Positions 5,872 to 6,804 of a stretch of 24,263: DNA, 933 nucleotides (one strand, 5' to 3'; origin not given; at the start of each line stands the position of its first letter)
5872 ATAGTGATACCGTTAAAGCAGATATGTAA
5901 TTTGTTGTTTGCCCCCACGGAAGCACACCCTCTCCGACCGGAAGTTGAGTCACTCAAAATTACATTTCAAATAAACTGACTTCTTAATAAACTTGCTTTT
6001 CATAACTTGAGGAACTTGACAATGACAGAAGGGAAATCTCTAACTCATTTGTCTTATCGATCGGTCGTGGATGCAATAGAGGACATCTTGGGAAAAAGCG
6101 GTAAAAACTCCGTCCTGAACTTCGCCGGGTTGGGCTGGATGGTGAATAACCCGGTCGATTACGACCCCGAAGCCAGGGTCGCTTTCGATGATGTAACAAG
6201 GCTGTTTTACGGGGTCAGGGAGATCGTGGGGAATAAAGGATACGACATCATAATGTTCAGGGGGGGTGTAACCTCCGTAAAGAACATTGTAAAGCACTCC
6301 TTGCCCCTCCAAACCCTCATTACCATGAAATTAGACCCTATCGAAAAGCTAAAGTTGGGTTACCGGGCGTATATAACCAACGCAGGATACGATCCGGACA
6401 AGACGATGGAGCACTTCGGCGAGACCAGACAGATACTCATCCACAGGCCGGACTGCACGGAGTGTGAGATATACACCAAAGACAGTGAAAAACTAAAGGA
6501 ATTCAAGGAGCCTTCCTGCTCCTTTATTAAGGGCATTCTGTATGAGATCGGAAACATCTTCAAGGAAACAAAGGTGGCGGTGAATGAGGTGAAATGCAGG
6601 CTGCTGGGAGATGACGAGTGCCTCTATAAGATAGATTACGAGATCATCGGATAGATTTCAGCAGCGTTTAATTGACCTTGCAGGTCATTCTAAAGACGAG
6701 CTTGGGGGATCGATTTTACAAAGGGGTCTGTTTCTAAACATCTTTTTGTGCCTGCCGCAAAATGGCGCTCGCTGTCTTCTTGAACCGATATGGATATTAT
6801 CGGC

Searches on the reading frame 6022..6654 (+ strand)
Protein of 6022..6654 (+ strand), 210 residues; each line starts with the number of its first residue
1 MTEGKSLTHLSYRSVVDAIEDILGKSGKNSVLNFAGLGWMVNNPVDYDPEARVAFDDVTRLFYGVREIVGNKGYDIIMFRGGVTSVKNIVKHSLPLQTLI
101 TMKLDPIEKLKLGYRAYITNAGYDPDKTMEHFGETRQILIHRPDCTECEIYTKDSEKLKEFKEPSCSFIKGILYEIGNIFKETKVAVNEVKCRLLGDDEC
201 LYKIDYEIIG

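Call 4: search_protein_families(library=pfam, proteins=[window:6022-6654:+], max_evalue=0.01)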
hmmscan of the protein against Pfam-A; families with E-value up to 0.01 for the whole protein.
window:6022-6654:+ (210 aa): 1 family
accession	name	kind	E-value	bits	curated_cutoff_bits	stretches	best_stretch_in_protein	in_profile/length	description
PF02830.23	V4R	-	4.8e-07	30.2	31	1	157-204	13-60/62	V4R domain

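Call 5: search_protein_families(library=ncbifam, proteins=[window:6022-6654:+], max_evalue=0.01)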
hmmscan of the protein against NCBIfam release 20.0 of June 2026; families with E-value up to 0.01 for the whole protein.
window:6022-6654:+ (210 aa): 1 family
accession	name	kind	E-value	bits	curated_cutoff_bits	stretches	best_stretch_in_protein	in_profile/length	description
NF053755.1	MsvR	equivalog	1.6e-06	28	220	1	136-204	175-236/236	transcriptional factor MsvR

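Call 22: find_homologous_proteins(query=window:6022-6654:+, max_evalue=0.001)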
Query window:6022-6654:+ (210 aa): 53 proteins with E <= 0.001 among 183 candidates.
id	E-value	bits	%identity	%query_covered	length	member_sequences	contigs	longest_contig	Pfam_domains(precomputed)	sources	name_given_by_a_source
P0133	5.7e-124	430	89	100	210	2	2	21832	PF02830.24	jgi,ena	-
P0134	1.0e-112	393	88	93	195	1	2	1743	PF02830.24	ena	-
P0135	1.3e-111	389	86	93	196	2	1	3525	PF02830.24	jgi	jgi:predicted hydrocarbon binding protein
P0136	7.1e-100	351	72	99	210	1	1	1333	-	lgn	-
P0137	7.8e-97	341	69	99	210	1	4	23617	PF02830.24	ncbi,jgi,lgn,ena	-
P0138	5.8e-95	335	67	100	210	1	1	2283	PF02830.24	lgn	-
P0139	9.3e-95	334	67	100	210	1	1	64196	PF02830.24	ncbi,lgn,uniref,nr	ncbi:MAG: 4-vinyl reductase [Deltaproteobacteria bacterium]|uniref:4-vinyl reductase n=1 Tax=Candida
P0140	4.5e-90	319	72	92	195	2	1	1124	PF02830.24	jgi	jgi:predicted hydrocarbon binding protein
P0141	1.7e-87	311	63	99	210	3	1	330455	PF02830.24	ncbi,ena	-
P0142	3.5e-82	293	60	99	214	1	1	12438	-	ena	-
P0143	1.8e-81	291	60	99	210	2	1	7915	-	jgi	jgi:predicted hydrocarbon binding protein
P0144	5.2e-81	289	58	99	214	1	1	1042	PF02830.24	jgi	jgi:hypothetical protein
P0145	1.5e-80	288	61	99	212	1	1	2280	-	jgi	jgi:hypothetical protein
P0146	3.9e-80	287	61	99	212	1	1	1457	-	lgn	-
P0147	7.8e-80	286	60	99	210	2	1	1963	-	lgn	-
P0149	3.7e-79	283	60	99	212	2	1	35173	PF02830.24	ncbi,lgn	-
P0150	1.1e-77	279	60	99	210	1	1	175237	PF02830.24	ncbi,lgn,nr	ncbi:MAG: 4-vinyl reductase [Deltaproteobacteria bacterium]|nr:4-vinyl reductase [Candidatus Zymogen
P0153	3.0e-77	277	58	99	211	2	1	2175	PF02830.24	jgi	jgi:predicted hydrocarbon binding protein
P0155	8.6e-77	276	68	81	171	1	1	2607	PF02830.24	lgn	-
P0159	1.4e-75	272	58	99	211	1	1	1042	PF02830.24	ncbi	-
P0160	3.1e-75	271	55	99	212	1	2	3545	PF02830.24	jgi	jgi:predicted hydrocarbon binding protein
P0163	5.8e-75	270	58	99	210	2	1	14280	PF02830.24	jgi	-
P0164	1.4e-74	268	56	99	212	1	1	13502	PF02830.24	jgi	jgi:hypothetical protein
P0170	3.1e-72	261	57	99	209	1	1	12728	PF02830.24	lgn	-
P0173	5.1e-72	260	57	99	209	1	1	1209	PF02830.24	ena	-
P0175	1.8e-70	255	53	99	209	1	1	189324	PF02830.24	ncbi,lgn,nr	ncbi:MAG: 4-vinyl reductase [Deltaproteobacteria bacterium]|nr:4-vinyl reductase [Candidatus Zymogen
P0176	1.9e-70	255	56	99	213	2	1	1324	PF02830.24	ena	-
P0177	3.6e-70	254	56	98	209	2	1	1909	PF02830.24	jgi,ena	-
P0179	3.3e-69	251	53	99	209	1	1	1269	PF02830.24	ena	-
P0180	2.4e-67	245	53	99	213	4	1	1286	PF02830.24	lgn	-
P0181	3.2e-67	244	53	99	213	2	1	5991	PF02830.24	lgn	-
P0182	1.5e-66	242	54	99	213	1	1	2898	PF02830.24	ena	-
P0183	1.4e-64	236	53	100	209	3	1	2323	PF02830.24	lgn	-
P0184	2.0e-61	225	59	80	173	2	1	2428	PF02830.24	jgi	-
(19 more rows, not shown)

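Call 23: find_encoding_contigs(protein=P0137, flank=10000, max_places=2)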
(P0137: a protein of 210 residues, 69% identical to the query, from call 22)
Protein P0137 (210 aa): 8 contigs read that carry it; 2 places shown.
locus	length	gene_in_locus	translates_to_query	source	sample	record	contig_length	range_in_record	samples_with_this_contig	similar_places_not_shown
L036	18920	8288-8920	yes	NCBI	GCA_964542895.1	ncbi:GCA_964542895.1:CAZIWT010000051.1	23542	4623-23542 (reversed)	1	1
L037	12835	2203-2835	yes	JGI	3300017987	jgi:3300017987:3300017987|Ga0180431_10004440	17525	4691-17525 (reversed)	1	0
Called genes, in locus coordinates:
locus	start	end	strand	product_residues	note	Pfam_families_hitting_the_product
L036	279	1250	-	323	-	PF03279:Lip_A_acyltrans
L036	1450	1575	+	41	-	-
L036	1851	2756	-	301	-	PF03279:Lip_A_acyltrans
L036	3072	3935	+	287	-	PF04909:Amidohydro_2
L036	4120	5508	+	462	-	PF13520:AA_permease_2, PF00324:AA_permease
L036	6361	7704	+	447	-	PF00501:AMP-binding, PF14535:AMP-binding_C_2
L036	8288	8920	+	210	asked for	PF02830:V4R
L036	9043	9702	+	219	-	-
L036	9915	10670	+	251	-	PF01590:GAF, PF13185:GAF_2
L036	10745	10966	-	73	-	-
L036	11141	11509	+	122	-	-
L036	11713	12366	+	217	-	-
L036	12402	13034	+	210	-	-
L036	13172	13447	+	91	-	PF01169:GDT1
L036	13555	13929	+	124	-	PF20460:DUF6713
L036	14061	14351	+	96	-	PF13601:HTH_34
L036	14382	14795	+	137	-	-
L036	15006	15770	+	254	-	PF17131:TP_0789-like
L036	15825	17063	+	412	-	PF12704:MacB_PCD, PF02687:FtsX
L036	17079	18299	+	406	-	PF12704:MacB_PCD, PF02687:FtsX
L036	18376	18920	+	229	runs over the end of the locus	PF02463:SMC_N (faint), PF00005:ABC_tran, PF13304:AAA_21 (faint)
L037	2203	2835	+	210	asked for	PF02830:V4R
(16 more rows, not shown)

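Call 24: find_encoding_contigs(protein=P0139, flank=10000, max_places=2)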
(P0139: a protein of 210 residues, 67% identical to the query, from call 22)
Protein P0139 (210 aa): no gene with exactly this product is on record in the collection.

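Call 25: find_encoding_contigs(protein=P0141, flank=10000, max_places=2)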
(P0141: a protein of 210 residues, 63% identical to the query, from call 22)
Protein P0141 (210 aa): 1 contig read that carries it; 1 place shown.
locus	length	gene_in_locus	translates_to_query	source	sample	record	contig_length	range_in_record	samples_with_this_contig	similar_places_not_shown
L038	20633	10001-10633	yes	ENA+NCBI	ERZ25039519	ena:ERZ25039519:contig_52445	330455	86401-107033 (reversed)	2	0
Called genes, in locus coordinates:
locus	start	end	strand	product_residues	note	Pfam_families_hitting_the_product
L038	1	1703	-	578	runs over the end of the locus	PF07969:Amidohydro_3, PF01979:Amidohydro_1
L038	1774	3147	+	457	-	PF03631:Virul_fac_BrkB, PF02082:Rrf2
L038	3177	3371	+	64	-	-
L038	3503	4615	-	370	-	-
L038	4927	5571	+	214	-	PF01712:dNK, PF13238:AAA_18 (faint), PF13671:AAA_33 (weak), PF02223:Thymidylate_kin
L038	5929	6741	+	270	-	PF02548:Pantoate_transf, PF13714:PEP_mutase (faint)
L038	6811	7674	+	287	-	PF02569:Pantoate_ligase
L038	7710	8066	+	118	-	PF02261:Asp_decarbox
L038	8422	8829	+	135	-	-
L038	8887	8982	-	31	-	-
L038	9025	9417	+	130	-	PF02627:CMD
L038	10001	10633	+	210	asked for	PF02830:V4R (weak)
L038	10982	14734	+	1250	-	PF00072:Response_reg, PF00989:PAS, PF08448:PAS_4, PF00989:PAS, PF13426:PAS_9, PF00989:PAS, PF13188:PAS_8, PF13426:PAS_9, +13 more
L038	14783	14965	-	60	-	-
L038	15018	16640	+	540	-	PF17159:MASE3, PF08448:PAS_4, PF00990:GGDEF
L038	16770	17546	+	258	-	-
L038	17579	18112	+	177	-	-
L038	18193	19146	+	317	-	PF02746:MR_MLE_N, PF13378:MR_MLE_C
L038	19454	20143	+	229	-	PF01425:Amidase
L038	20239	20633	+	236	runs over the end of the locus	PF01425:Amidase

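Call 27: find_related_loci(query=A1, collection=metagenome_contigs, flank=10000)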
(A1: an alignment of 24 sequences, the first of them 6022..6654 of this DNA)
Query A1 (210 aa) in metagenome_contigs; peptide patterns used: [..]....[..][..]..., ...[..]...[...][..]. (x = any residue, [..] = any of these).
49 stretches matched a pattern; 20 encode a relative of the query (tblastn E <= 1e-3); 20 distinct loci.
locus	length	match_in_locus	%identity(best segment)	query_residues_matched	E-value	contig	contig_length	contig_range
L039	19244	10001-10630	89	1-210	3e-129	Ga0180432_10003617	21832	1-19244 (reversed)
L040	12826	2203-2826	69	1-208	2e-102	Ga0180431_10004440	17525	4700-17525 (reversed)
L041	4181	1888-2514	58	1-208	6e-84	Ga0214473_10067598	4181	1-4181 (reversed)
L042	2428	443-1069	59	1-208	4e-85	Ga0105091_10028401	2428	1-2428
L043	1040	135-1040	56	1-208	1e-89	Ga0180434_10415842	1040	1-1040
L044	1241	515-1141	58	1-208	6e-87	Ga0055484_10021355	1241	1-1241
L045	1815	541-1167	54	1-208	4e-83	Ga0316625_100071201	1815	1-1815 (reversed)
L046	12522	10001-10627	55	1-208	5e-78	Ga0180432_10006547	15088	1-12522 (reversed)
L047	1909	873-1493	56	1-206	1e-80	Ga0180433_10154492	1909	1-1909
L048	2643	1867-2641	52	1-208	6e-79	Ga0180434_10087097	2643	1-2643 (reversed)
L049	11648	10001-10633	55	1-209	2e-77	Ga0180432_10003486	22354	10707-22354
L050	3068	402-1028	58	1-208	3e-78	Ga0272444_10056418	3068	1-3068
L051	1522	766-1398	55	1-209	6e-81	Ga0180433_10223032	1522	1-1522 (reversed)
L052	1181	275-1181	54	1-208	2e-82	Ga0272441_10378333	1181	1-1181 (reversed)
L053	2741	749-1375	54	1-208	2e-77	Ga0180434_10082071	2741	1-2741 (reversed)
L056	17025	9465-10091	53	1-208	7e-74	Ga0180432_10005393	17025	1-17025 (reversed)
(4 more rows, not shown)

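Call 34: predict_structure(alignment_id=A1)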
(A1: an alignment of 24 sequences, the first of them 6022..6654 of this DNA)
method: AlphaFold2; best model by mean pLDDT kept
length: 210 residues; sequences in the alignment: 24
mean_pLDDT: 90.9   pTM: 0.89
mean pLDDT of the five models: 90.9, 90.5, 88.4, 86.7, 85.8
residues with pLDDT >= 90: 146; 70-90: 58; 50-70: 5; < 50: 1
segments of 3 or more residues with pLDDT < 50: none
pLDDT, mean of each block of 10 residues (from residue 1): 68 93 95 93 86 89 93 95 94 90 93 93 92 95 84 87 92 96 96 92 93
secondary structure, 60 per line:
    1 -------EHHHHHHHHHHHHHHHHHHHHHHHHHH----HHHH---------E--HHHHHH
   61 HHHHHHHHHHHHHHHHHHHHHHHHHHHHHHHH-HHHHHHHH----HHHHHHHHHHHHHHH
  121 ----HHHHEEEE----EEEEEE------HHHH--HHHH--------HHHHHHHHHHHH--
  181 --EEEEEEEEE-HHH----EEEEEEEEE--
elements in order: H9-34 H39-42 H55-92 H94-101 H106-120 H125-128 E129-132 E137-142 H149-152 H155-158 H167-178 E183-191 E200-208

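Call 41: search_protein_families(library=pfam, proteins=[L056:8285-9136:-, L056:11448-12920:+, L056:13014-13964:+, L046:8519-9709:+, L046:10691-11509:-, L046:11499-12401:-, L049:8169-9797:+, L049:7424-8182:+, L049:10801-11634:-, L036:9043-9702:+], max_evalue=0.001)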
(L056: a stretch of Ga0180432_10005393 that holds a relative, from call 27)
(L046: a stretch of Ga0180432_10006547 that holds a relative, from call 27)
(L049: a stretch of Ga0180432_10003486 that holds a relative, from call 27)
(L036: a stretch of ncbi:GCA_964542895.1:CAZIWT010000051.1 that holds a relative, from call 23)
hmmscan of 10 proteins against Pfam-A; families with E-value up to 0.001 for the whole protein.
L056:8285-9136:- (283 aa): 1 family
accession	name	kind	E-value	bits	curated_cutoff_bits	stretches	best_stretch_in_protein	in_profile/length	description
PF13289.12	SIR2_2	-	1.6e-25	90.3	24.5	1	115-245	2-134/141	SIR2-like domain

L056:11448-12920:+ (490 aa): 4 families
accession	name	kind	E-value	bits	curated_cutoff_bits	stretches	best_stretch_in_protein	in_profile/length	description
PF01053.26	Cys_Met_Meta_PP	-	4.3e-115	384.7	27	1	95-484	2-380/381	Cys/Met metabolism PLP-dependent enzyme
PF00266.25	Aminotran_5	-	8.6e-08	32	21.5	1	216-302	115-207/371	Aminotransferase class-V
PF00155.27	Aminotran_1_2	-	3.6e-06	26.8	19.7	1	157-282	49-196/361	Aminotransferase class I and II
PF06838.17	Met_gamma_lyase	-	2.6e-05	23.4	24.2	1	216-319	134-246/405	Methionine gamma-lyase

L056:13014-13964:+ (316 aa): 5 families
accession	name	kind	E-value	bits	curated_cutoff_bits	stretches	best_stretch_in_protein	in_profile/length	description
PF00158.32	Sigma54_activat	-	2.3e-31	109.2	20.2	1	207-294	1-88/168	Sigma-54 interaction domain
PF01590.32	GAF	-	1.2e-14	55.4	22.4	1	33-174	1-133/133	GAF domain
PF13185.12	GAF_2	-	3.2e-12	47.3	28.6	1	32-174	2-135/136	GAF domain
PF14532.12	Sigma54_activ_2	-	5.2e-09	36.9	25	1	208-274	1-67/138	Sigma-54 interaction domain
PF13492.12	GAF_3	-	2.4e-06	28.4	27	1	33-175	1-128/129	GAF domain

L046:8519-9709:+ (396 aa): 3 families
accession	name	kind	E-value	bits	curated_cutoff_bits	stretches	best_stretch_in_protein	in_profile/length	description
PF19583.5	ODP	-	1.1e-25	91.1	27.2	1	35-227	2-194/194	ODP family beta lactamase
PF00258.30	Flavodoxin_1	-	2.5e-07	31.4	25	1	258-384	1-138/143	Flavodoxin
PF00753.33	Lactamase_B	-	3.2e-07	30.9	22.7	1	35-173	5-157/196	Metallo-beta-lactamase superfamily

L046:10691-11509:- (272 aa): 4 families
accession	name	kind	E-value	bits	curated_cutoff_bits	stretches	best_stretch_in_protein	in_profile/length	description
PF12679.13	ABC2_membrane_2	-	5.5e-14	52.5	27.2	1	73-271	61-283/283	ABC-2 family transporter protein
PF12730.13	ABC2_membrane_4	-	9.9e-08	32.6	27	1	72-206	44-177/179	ABC-2 family transporter protein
PF12698.13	ABC2_membrane_3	-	9.6e-06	25.3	31.6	1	91-266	173-341/347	ABC-2 family transporter protein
PF13346.12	ABC2_membrane_5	-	0.00025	21.1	25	1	74-252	26-186/205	ABC-2 family transporter protein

L046:11499-12401:- (300 aa): 2 families
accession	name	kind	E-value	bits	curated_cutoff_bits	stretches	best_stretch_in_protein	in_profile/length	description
PF00005.33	ABC_tran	-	3.3e-25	89.7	25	1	22-163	3-137/137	ABC transporter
PF13304.12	AAA_21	-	4e-16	60.4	27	1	133-197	236-303/304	AAA domain, putative AbiEii toxin, Type IV TA system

L049:8169-9797:+ (542 aa): 1 family
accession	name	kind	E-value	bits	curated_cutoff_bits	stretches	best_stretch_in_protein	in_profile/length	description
PF04087.19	DUF389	-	6e-39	133.7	23.9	1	269-404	1-136/137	Domain of unknown function (DUF389)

L049:7424-8182:+ (252 aa): 1 family
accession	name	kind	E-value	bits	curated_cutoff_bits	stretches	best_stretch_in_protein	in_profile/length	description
PF01553.26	Acyltransferase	-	2.5e-27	95.7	23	1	68-197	1-132/132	Acyltransferase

L049:10801-11634:- (277 aa): 8 families
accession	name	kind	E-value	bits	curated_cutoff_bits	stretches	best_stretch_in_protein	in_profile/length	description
PF07719.23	TPR_2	-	2.5e-13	49.5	27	0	185-213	6-34/34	Tetratricopeptide repeat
PF13181.12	TPR_8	-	1.6e-12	46.9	25.7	0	185-209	6-30/34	Tetratricopeptide repeat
PF13428.12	TPR_14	-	7.9e-11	42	23.5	0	127-155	15-43/44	Tetratricopeptide repeat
PF13424.12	TPR_12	-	4.3e-10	40.1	30.1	0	3-40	39-76/77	Tetratricopeptide repeat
PF14559.12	TPR_19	-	1.1e-07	32.5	25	1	127-174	5-52/68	Tetratricopeptide repeat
PF00515.34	TPR_1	-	1.8e-07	31.1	27.8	1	10-41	2-33/34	Tetratricopeptide repeat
PF13431.12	TPR_17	-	6.2e-05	23.4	24.4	0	137-166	3-32/34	Tetratricopeptide repeat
PF25058.1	ARM_TT21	-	8.5e-05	23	27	0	35-77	48-90/155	Tetratricopeptide repeat protein 21 ARM repeat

L036:9043-9702:+ (219 aa): 0 families

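Call 42: fold_search(model_id=the predicted structure, library=pdb)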
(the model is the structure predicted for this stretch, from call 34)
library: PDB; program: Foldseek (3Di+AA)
matches with E <= 10: 163; with E <= 0.001: 49
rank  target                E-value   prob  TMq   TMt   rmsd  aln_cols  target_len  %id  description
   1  2o09_A                1.2e-06  1.00  0.60  0.68   5.2       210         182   16  Crystal structure of the H-NOX domain from Nostoc sp. PCC 7120 (released 2007-01-30)
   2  3tfg_A                1.4e-06  1.00  0.62  0.69   5.2       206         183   16  Crystal structure of an H-NOX protein from Nostoc sp. PCC 7120, L66W/L67W double mutant (released 2011-11-09)
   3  3tf8_B                1.5e-06  1.00  0.59  0.65   5.4       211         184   16  Crystal structure of an H-NOX protein from Nostoc sp. PCC 7120 (released 2011-11-09)
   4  3tfd_A                1.8e-06  1.00  0.60  0.67   5.3       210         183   16  Crystal structure of an H-NOX protein from Nostoc sp. PCC 7120, L66W mutant (released 2011-11-09)
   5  3tfg_B                1.9e-06  1.00  0.61  0.68   5.2       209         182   16  Crystal structure of an H-NOX protein from Nostoc sp. PCC 7120, L66W/L67W double mutant (released 2011-11-09)
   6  4iae_A                1.9e-06  1.00  0.60  0.67   5.3       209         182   16  Crystal structure of BAY 60-2770 bound to nostoc H-NOX domain (released 2013-11-20)
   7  3tf8_A                2.0e-06  1.00  0.60  0.67   5.3       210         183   16  Crystal structure of an H-NOX protein from Nostoc sp. PCC 7120 (released 2011-11-09)
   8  3tff_A                2.3e-06  1.00  0.61  0.69   5.3       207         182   16  Crystal structure of an H-NOX protein from Nostoc sp. PCC 7120, L67W mutant (released 2011-11-09)
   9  3tfd_B                2.9e-06  1.00  0.62  0.70   5.2       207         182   15  Crystal structure of an H-NOX protein from Nostoc sp. PCC 7120, L66W mutant (released 2011-11-09)
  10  6mx5                  4.0e-06  1.00  0.59  0.65   5.3       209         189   16  Crystal structure of H-NOX protein from Nostoc sp. (released 2018-11-07)
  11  6dxi                  5.1e-06  1.00  0.59  0.64   5.4       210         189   16  Crystal structure of H-NOX protein from Nostoc sp V52W/L67W double-mutant. (released 2018-07-11)
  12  8hbe_B                3.1e-05  1.00  0.61  0.25   5.5       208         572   10  Structure of human soluble guanylate cyclase in the inactive state at 3.1 angstrom (released 2023-04-19)
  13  4u9b                  5.1e-05  1.00  0.59  0.67   4.8       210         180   13  Crystal structure of an H-NOX protein from S. oneidensis in the Fe(II)NO ligation state (released 2014-10-01)
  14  3nvu_A                5.1e-05  1.00  0.57  0.62   5.0       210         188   13  Modulating Heme Redox Potential Through Protein-Induced Porphyrin Distortion (released 2010-09-08)
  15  6jt2_B                6.0e-05  1.00  0.61  0.26   5.0       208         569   10  Structure of human soluble guanylate cyclase in the NO activated state (released 2019-09-04)
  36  5kbe_A                3.7e-04  1.00  0.48  0.50  10.0       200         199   12  CRYSTAL STRUCTURE OF THE AROMATIC SENSOR DOMAIN OF MOPR IN COMPLEX WITH PHENOL (released 2016-07-13)
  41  5kbe_B                4.8e-04  1.00  0.53  0.53   4.7       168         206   12  CRYSTAL STRUCTURE OF THE AROMATIC SENSOR DOMAIN OF MOPR IN COMPLEX WITH PHENOL (released 2016-07-13)
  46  6iy8_C                9.4e-04  1.00  0.49  0.24   4.9       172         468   15  DmpR-phenol complex of Pseudomonas putida (released 2020-06-10)
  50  6iy8_B                1.3e-03  1.00  0.53  0.26   4.2       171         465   15  DmpR-phenol complex of Pseudomonas putida (released 2020-06-10)
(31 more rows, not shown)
